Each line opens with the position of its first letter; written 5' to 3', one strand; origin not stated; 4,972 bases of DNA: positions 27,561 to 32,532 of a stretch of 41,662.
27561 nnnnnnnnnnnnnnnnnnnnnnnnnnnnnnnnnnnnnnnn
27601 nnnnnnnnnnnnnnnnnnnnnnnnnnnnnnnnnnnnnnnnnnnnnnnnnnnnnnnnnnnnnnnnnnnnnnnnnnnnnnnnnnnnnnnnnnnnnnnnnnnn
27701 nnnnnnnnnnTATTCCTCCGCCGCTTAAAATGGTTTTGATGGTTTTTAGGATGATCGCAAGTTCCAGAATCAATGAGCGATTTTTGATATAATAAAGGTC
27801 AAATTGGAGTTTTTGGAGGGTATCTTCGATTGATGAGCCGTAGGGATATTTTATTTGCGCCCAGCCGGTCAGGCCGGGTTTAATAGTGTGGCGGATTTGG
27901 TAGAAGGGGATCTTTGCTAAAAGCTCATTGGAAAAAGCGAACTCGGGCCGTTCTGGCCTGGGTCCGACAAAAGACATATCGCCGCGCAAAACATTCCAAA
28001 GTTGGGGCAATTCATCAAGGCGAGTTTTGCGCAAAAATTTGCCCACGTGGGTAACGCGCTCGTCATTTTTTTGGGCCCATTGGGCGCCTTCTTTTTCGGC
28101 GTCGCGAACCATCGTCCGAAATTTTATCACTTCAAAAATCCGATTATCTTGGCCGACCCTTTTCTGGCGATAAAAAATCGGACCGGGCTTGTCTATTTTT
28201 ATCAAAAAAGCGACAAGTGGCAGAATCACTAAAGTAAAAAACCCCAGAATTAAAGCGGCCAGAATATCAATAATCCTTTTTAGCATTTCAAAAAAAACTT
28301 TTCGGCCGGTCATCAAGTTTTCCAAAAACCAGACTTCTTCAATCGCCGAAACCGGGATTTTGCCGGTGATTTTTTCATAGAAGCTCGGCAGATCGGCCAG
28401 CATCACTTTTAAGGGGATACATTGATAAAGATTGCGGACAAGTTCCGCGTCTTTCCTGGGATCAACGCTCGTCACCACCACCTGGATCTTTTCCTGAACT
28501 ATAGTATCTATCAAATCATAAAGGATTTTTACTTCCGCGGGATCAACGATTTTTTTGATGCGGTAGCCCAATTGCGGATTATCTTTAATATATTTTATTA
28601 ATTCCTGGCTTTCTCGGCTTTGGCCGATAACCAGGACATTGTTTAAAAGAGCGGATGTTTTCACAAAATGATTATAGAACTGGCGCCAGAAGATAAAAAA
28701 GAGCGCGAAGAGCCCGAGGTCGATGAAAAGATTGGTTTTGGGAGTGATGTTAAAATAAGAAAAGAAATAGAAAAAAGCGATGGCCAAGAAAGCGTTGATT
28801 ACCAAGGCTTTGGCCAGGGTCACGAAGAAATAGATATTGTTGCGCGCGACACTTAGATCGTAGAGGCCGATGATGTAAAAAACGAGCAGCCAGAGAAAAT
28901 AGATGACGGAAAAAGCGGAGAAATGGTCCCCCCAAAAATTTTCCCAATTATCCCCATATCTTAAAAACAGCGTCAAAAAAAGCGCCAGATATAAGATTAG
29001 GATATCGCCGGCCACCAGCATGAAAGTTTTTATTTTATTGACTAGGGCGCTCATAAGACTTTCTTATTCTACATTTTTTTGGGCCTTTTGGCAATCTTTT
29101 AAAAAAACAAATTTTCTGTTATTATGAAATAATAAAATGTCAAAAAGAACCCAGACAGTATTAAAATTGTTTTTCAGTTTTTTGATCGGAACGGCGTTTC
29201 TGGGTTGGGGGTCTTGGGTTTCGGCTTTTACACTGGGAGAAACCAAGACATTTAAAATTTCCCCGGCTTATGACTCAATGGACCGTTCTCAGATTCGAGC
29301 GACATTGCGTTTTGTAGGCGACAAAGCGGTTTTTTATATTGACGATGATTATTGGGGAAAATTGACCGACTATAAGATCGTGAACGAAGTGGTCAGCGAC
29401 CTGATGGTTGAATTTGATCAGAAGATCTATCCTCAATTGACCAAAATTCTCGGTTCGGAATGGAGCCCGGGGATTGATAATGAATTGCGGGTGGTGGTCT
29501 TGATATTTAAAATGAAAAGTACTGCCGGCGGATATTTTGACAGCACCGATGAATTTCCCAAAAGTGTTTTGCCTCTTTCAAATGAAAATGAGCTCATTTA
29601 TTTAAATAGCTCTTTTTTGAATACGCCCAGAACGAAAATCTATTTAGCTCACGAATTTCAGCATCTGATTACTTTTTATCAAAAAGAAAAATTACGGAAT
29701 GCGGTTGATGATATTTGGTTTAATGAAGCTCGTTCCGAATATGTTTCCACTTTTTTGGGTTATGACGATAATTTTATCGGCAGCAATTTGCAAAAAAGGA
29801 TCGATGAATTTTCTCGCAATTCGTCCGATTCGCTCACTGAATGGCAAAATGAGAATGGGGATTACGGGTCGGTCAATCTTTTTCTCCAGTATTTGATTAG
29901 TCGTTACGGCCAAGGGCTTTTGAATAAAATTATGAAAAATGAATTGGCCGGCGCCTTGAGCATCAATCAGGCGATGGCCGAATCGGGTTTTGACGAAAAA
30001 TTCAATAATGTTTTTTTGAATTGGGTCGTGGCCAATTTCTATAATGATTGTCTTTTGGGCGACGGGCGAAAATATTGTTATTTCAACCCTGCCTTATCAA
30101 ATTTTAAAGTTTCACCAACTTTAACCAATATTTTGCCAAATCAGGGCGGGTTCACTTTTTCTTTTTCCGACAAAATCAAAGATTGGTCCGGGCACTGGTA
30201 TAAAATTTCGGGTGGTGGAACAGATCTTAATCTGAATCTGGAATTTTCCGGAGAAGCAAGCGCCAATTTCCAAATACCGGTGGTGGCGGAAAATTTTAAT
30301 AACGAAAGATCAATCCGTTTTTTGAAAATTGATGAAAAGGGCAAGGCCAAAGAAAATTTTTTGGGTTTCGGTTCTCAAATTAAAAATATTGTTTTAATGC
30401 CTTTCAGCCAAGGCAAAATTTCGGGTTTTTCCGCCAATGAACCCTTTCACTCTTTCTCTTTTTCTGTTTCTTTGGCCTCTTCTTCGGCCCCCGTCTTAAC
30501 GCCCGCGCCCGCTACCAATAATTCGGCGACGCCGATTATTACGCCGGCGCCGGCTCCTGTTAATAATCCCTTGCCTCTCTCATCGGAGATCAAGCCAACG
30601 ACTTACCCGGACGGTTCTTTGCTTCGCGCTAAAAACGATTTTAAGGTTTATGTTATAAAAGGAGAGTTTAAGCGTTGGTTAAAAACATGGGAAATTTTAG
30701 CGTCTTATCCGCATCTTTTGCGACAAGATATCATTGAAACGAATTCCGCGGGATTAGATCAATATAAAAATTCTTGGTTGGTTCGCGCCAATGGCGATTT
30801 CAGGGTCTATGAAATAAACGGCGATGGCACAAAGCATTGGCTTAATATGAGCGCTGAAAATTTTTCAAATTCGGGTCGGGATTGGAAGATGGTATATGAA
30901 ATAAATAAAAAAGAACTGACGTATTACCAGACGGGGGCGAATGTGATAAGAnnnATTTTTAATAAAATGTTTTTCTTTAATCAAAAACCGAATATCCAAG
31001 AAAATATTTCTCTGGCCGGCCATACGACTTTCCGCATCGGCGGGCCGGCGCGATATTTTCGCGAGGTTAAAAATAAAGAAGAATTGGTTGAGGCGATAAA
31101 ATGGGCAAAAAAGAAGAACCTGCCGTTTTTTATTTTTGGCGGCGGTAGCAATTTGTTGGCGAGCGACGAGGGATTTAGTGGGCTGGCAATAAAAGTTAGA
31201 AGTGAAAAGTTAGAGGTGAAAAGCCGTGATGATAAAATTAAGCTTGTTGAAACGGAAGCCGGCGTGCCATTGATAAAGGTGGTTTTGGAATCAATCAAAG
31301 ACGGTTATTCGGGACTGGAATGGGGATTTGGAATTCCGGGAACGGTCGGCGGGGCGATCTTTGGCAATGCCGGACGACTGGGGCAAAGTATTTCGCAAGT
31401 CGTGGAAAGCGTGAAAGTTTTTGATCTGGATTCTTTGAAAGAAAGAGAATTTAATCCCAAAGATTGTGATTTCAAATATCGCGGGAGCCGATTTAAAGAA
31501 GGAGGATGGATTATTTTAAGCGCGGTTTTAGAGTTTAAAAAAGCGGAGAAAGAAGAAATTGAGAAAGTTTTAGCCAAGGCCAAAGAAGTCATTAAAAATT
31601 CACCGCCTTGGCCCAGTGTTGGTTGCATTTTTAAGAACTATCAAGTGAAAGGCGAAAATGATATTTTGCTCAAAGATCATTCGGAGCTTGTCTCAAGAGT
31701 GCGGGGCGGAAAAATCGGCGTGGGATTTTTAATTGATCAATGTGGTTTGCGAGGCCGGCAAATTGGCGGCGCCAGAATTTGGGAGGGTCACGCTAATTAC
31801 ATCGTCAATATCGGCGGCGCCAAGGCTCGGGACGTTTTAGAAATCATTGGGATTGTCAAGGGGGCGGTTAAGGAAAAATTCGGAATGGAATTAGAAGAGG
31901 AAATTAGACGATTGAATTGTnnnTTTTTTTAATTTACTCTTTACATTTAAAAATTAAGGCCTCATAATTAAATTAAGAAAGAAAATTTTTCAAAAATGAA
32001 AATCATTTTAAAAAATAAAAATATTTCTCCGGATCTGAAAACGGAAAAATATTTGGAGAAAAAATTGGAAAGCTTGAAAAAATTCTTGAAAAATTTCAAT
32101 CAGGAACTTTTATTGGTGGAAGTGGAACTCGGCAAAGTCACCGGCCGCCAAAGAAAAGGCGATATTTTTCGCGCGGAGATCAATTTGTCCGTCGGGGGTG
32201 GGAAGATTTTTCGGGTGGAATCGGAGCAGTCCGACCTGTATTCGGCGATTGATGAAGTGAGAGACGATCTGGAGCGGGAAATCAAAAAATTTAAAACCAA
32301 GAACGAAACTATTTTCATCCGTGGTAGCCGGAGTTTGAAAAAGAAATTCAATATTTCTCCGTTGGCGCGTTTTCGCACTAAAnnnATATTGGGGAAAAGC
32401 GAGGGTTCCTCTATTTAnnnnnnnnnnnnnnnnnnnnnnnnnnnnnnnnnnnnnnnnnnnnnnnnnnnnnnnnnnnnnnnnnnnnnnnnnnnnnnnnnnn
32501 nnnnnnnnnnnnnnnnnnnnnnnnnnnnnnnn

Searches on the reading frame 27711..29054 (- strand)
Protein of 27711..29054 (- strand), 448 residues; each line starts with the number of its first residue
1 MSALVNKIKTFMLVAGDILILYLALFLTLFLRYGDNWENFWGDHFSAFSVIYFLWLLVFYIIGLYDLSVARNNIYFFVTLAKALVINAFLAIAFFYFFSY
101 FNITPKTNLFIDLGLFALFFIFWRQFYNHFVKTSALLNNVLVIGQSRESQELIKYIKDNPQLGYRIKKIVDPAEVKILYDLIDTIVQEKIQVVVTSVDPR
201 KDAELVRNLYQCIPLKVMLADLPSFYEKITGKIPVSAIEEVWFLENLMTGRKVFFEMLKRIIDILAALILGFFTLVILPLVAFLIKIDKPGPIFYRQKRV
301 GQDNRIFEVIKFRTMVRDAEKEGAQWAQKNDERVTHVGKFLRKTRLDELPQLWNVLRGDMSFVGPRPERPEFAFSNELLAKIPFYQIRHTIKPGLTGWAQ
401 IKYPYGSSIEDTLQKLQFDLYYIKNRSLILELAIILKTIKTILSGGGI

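Call 7: search_protein_families(library=pfam, proteins=[window:27711-29054:-], max_evalue=0.01)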
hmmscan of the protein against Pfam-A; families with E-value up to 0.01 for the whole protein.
window:27711-29054:- (448 aa): 1 family
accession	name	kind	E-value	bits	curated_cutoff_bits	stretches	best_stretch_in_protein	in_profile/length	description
PF02397.22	Bac_transf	-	1e-69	234.1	27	1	259-443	1-178/179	Bacterial sugar transferase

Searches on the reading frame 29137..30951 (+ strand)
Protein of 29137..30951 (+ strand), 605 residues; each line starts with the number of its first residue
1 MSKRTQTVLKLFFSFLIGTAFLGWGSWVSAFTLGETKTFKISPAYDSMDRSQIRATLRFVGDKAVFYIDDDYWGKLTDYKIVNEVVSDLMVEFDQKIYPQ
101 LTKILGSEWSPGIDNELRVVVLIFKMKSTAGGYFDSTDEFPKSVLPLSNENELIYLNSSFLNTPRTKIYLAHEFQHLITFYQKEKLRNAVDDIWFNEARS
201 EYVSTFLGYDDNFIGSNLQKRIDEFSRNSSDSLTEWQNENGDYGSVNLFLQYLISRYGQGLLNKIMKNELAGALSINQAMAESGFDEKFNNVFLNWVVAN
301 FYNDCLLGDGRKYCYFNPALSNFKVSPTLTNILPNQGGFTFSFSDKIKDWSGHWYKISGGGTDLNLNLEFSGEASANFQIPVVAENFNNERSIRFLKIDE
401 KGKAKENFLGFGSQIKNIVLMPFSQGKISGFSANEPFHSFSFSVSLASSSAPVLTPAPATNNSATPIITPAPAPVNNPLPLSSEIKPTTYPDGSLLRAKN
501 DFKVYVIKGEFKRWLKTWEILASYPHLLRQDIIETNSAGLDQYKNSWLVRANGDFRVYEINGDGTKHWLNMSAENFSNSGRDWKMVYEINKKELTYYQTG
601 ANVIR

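Call 67: search_protein_families(library=pfam, proteins=[window:29137-30951:+], max_evalue=0.001)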
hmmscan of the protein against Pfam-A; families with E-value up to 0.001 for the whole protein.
window:29137-30951:+ (605 aa): 1 family
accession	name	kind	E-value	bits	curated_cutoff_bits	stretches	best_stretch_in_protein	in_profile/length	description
PF06114.19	Peptidase_M78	-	0.00059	20.1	22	0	117-191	4-65/123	IrrE N-terminal-like domain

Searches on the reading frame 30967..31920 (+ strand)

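Call 67: search_protein_families(library=pfam, proteins=[window:30967-31920:+], max_evalue=0.001)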
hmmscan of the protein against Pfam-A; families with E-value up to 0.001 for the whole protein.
window:30967-31920:+ (318 aa): 2 families
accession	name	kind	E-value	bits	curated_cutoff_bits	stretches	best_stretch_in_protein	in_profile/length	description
PF02873.21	MurB_C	-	6e-23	81.3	27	1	210-315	15-98/99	UDP-N-acetylenolpyruvoylglucosamine reductase, C-terminal domain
PF01565.28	FAD_binding_4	-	1e-20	74.3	26.4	1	30-153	3-130/139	FAD binding domain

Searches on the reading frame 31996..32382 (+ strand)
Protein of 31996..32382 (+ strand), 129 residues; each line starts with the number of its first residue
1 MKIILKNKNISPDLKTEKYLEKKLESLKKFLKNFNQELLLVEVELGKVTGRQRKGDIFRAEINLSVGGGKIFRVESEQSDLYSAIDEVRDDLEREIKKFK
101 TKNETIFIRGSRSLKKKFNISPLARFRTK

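Call 67: search_protein_families(library=pfam, proteins=[window:31996-32382:+], max_evalue=0.001)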
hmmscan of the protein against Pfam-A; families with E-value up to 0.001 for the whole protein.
window:31996-32382:+ (129 aa): 1 family
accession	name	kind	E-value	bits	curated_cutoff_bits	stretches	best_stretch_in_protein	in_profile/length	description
PF02482.25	Ribosomal_S30AE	-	6e-17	62.6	23.7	1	4-103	2-87/88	Sigma 54 modulation protein / S30EA ribosomal protein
